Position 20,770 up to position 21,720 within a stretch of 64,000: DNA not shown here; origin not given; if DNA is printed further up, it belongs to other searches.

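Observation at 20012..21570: O-methyltransferase translationally coupled to trhO: candidate two-gene 5-methoxyuridine (mo5U34) tRNA pathway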

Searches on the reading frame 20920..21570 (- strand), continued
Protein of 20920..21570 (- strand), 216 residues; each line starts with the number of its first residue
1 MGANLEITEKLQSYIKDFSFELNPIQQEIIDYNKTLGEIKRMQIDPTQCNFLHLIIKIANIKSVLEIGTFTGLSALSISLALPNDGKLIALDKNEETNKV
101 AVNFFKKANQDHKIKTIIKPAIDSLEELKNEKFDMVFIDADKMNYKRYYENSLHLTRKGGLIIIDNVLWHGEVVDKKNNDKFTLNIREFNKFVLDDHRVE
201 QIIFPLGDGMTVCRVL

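Call 24: search_protein_families(library=pfam, proteins=[P0131, P0138, P0177, P0234, P0245, P0203, P0262, P0195, P0209, P0233], max_evalue=0.001)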
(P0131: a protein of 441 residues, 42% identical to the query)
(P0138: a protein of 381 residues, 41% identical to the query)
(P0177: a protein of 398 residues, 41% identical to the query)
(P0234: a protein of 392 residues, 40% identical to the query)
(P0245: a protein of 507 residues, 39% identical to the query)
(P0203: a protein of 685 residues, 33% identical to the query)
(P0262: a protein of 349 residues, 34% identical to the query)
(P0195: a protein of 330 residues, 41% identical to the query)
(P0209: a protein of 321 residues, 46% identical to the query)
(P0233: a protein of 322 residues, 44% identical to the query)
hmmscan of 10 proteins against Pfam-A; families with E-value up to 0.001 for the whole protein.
P0131 (441 aa): 3 families
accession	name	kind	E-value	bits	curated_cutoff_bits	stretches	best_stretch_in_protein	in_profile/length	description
PF01596.23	Methyltransf_3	-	1.7e-133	442.6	22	2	229-439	2-203/204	O-methyltransferase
PF13578.12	Methyltransf_24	-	1.3e-16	61.8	26.3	2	278-384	1-104/105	Methyltransferase domain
PF01135.25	PCMT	-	5.4e-07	30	20.3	0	67-127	64-124/210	Protein-L-isoaspartate(D-aspartate) O-methyltransferase (PCMT)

P0138 (381 aa): 2 families
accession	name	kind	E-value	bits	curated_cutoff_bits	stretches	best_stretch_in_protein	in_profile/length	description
PF01596.23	Methyltransf_3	-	5.3e-113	375.7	22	2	41-245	7-204/204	O-methyltransferase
PF13578.12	Methyltransf_24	-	2.6e-12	48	26.3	1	83-189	1-104/105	Methyltransferase domain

P0177 (398 aa): 5 families
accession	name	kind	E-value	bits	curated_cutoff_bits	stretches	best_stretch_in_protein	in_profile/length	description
PF01596.23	Methyltransf_3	-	1.2e-68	230.9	22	1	197-397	3-203/204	O-methyltransferase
PF13578.12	Methyltransf_24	-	1.4e-17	64.9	26.3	1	243-349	1-105/105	Methyltransferase domain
PF13649.12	Methyltransf_25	-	7.1e-05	23.9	27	1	243-342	2-97/97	Methyltransferase domain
PF13847.12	Methyltransf_31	-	0.00028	21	27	1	239-349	4-112/145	Methyltransferase domain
PF01135.25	PCMT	-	0.0005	20.3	20.3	1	229-293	64-125/210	Protein-L-isoaspartate(D-aspartate) O-methyltransferase (PCMT)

P0234 (392 aa): 2 families
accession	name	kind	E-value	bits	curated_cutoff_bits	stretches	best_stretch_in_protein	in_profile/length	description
PF01596.23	Methyltransf_3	-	4.6e-64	215.9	22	1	189-391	3-203/204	O-methyltransferase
PF13578.12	Methyltransf_24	-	2.2e-12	48.2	26.3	1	236-341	2-105/105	Methyltransferase domain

P0245 (507 aa): 6 families
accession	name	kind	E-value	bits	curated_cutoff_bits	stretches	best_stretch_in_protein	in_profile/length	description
PF01596.23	Methyltransf_3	-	1.4e-58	198.1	22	1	300-505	1-202/204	O-methyltransferase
PF12368.13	Rhodanese_C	-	8.7e-21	74.5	26.9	1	147-209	2-66/66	Rhodanase C-terminal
PF13578.12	Methyltransf_24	-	1.7e-13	51.8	26.3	1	349-453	1-105/105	Methyltransferase domain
PF00581.25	Rhodanese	-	5.5e-09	36.8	22.2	1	11-106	4-100/102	Rhodanese-like domain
PF01135.25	PCMT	-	0.00016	22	20.3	1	309-403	38-131/210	Protein-L-isoaspartate(D-aspartate) O-methyltransferase (PCMT)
PF03602.21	Cons_hypoth95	-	0.00087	19.4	24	0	371-452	66-152/182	Conserved hypothetical protein 95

P0203 (685 aa): 13 families
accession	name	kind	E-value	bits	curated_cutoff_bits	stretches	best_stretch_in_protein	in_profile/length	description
PF01596.23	Methyltransf_3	-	5e-65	219.1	22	2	492-632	16-160/204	O-methyltransferase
PF13578.12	Methyltransf_24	-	1.1e-29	103.8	26.3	2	525-626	1-104/105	Methyltransferase domain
PF01135.25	PCMT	-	2.7e-14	53.9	20.3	2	517-616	70-166/210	Protein-L-isoaspartate(D-aspartate) O-methyltransferase (PCMT)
PF13649.12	Methyltransf_25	-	5.4e-13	49.9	27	2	289-383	1-96/97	Methyltransferase domain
PF25174.1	Beta-prop_THOC3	-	6.1e-11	42.3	305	1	99-231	16-146/272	THOC3 beta-propeller domain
PF13847.12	Methyltransf_31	-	1.2e-09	38.4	27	1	286-394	4-115/145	Methyltransferase domain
PF24807.1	WD40_CDC20-Fz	-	2.4e-09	37.4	200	1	37-169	51-173/292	CDC20/Fizzy WD40 domain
PF24796.1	WDR55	-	5.2e-07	29.4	200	1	58-195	69-201/296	WDR55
PF25173.1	Beta-prop_WDR3_1st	-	7.6e-07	29.5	154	2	53-184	41-167/184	WDR3 first beta-propeller domain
PF23414.1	Beta-prop_EML_2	-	6.8e-06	26.1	90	1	97-231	10-141/266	Echinoderm microtubule-associated protein second beta-propeller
PF00400.38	WD40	-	0.00029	21.7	27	0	130-158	12-39/39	WD domain, G-beta repeat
PF12847.13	Methyltransf_18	-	0.00048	20.6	27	0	279-361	8-87/151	Methyltransferase domain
PF24814.1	WD40_Prp19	-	0.0007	19.2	320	0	55-166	21-127/281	Prp19 WD40 domain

P0262 (349 aa): 7 families
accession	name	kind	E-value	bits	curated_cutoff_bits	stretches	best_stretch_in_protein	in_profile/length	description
PF01596.23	Methyltransf_3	-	8e-65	218.4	22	1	148-341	6-204/204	O-methyltransferase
PF13578.12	Methyltransf_24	-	6.4e-16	59.6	26.3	1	192-294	1-105/105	Methyltransferase domain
PF04191.18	PEMT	-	3.1e-11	44.1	25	1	7-106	4-102/105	Phospholipid methyltransferase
PF13649.12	Methyltransf_25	-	1.2e-05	26.3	27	1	191-287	1-97/97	Methyltransferase domain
PF04140.19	ICMT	-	4.2e-05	24.3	24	1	40-102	29-93/95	Isoprenylcysteine carboxyl methyltransferase (ICMT) family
PF01135.25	PCMT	-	0.00019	21.7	20.3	1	130-244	30-129/210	Protein-L-isoaspartate(D-aspartate) O-methyltransferase (PCMT)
PF06966.17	DUF1295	-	0.00024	21.1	20.4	1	43-114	152-232/235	Protein of unknown function (DUF1295)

P0195 (330 aa): 2 families
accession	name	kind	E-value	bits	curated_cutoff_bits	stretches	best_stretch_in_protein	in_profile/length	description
PF01596.23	Methyltransf_3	-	7.2e-64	215.3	22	1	124-330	4-204/204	O-methyltransferase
PF13578.12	Methyltransf_24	-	3.9e-14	53.8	26.3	1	175-281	1-105/105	Methyltransferase domain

P0209 (321 aa): 6 families
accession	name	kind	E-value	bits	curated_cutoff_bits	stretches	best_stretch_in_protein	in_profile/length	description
PF01596.23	Methyltransf_3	-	8.2e-68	228.2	22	1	120-320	5-203/204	O-methyltransferase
PF13578.12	Methyltransf_24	-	5.7e-17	63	26.3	1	166-272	1-105/105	Methyltransferase domain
PF00071.28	Ras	-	3.5e-11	43.4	21.6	1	3-87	74-156/162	Ras family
PF13649.12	Methyltransf_25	-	6e-07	30.5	27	1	165-265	1-97/97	Methyltransferase domain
PF13847.12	Methyltransf_31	-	3.8e-06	27.1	27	1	162-288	4-127/145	Methyltransferase domain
PF01135.25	PCMT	-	6.9e-05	23.2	20.3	1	156-225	69-136/210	Protein-L-isoaspartate(D-aspartate) O-methyltransferase (PCMT)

P0233 (322 aa): 2 families
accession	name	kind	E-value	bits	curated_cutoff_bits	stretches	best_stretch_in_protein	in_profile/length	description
PF01596.23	Methyltransf_3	-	1.2e-58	198.2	22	1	116-320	6-202/204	O-methyltransferase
PF13578.12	Methyltransf_24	-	4.4e-14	53.7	26.3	1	161-272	1-105/105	Methyltransferase domain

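Call 26: find_related_loci(query=A2, collection=genome_contigs, flank=6000)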
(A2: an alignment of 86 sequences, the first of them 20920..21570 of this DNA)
Query A2 (216 aa) in genome_contigs; peptide patterns used: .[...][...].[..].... (x = any residue, [..] = any of these).
600 stretches matched a pattern (row limit reached: there are more); 599 encode a relative of the query (tblastn E <= 1e-3); the best 80 are kept; 80 distinct loci.
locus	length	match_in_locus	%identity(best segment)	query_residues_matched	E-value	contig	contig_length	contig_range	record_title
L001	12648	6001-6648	84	1-216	2e-121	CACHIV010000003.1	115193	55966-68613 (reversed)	uncultured Pelagibacteraceae bacterium isolate AG-430-B09 genome assembly, contig: AG-430-B09_NODE_3, whole genome shotg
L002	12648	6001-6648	82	1-216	2e-119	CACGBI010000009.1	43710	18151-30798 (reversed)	uncultured Pelagibacteraceae bacterium isolate AG-422-C07 genome assembly, contig: AG-422-C07_NODE_9, whole genome shotg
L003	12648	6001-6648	82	1-216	2e-117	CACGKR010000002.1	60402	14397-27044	uncultured Pelagibacteraceae bacterium isolate AG-422-K15 genome assembly, contig: AG-422-K15_NODE_2, whole genome shotg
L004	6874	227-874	80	1-216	7e-117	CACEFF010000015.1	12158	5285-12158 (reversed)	uncultured Pelagibacteraceae bacterium isolate AG-390-M07 genome assembly, contig: AG-390-M07_NODE_15, whole genome shot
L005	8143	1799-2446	73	1-216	2e-107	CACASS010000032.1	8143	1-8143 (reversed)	uncultured Pelagibacteraceae bacterium isolate AG-898-J15 genome assembly, contig: AG-898-J15_NODE_32, whole genome shot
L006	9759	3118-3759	66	1-214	5e-94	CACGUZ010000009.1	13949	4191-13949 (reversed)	uncultured Pelagibacteraceae bacterium isolate AG-426-D09 genome assembly, contig: AG-426-D09_NODE_9, whole genome shotg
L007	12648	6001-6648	63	1-216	2e-92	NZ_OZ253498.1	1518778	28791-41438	MAG: Candidatus Pelagibacter sp. isolate 889f7c17-7da4-4ff8-91a8-dce34311ef5b chromosome 1, complete sequence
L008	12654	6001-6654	66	1-216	9e-88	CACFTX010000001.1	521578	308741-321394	uncultured Pelagibacteraceae bacterium isolate AG-414-L04 genome assembly, contig: AG-414-L04_NODE_1, whole genome shotg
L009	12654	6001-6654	57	1-216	3e-80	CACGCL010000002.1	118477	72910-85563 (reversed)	uncultured Pelagibacteraceae bacterium isolate AG-422-C22 genome assembly, contig: AG-422-C22_NODE_2, whole genome shotg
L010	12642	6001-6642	58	1-213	4e-75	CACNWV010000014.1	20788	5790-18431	MAG: uncultured Pelagibacteraceae bacterium isolate AH-287-E19 genome assembly, contig: AH-287-E19_NODE_14, whole genome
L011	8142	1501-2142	56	1-213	1e-73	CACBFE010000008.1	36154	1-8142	uncultured Pelagibacteraceae bacterium isolate AG-349-N13 genome assembly, contig: AG-349-N13_NODE_8, whole genome shotg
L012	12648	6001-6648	54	1-214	1e-72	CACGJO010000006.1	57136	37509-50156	uncultured Pelagibacteraceae bacterium isolate AG-422-J20 genome assembly, contig: AG-422-J20_NODE_6, whole genome shotg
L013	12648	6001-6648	47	4-216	8e-59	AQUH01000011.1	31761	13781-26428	Alpha proteobacterium SCGC AAA280-B11 A280B11DRAFT_NODE-unique_11_len_31761.11_C, whole genome shotgun sequence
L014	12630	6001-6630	76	6-216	2e-107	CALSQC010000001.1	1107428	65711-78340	MAG: uncultured Candidatus Pelagibacter sp. isolate O_MB120 genome assembly, contig: contig_4362_O_MB120, whole genome s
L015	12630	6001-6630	43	7-213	2e-54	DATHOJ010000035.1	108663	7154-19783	MAG TPA_asm: Bryobacteraceae bacterium isolate SMAG_U12681 k141_4025382, whole genome shotgun sequence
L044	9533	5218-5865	42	1-214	2e-50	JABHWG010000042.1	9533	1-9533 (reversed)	MAG: Pelagibacteraceae bacterium isolate SI047_bin126 k141_675933, whole genome shotgun sequence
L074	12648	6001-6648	39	1-214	4e-47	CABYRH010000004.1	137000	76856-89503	MAG: uncultured Alphaproteobacteria bacterium isolate AG-894-N13 genome assembly, contig: AG-894-N13_NODE_4, whole genom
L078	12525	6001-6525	46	42-213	7e-47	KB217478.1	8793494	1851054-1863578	Calothrix sp. PCC 7103 genomic scaffold Cal7103DRAFT_CPM.6, whole genome shotgun sequence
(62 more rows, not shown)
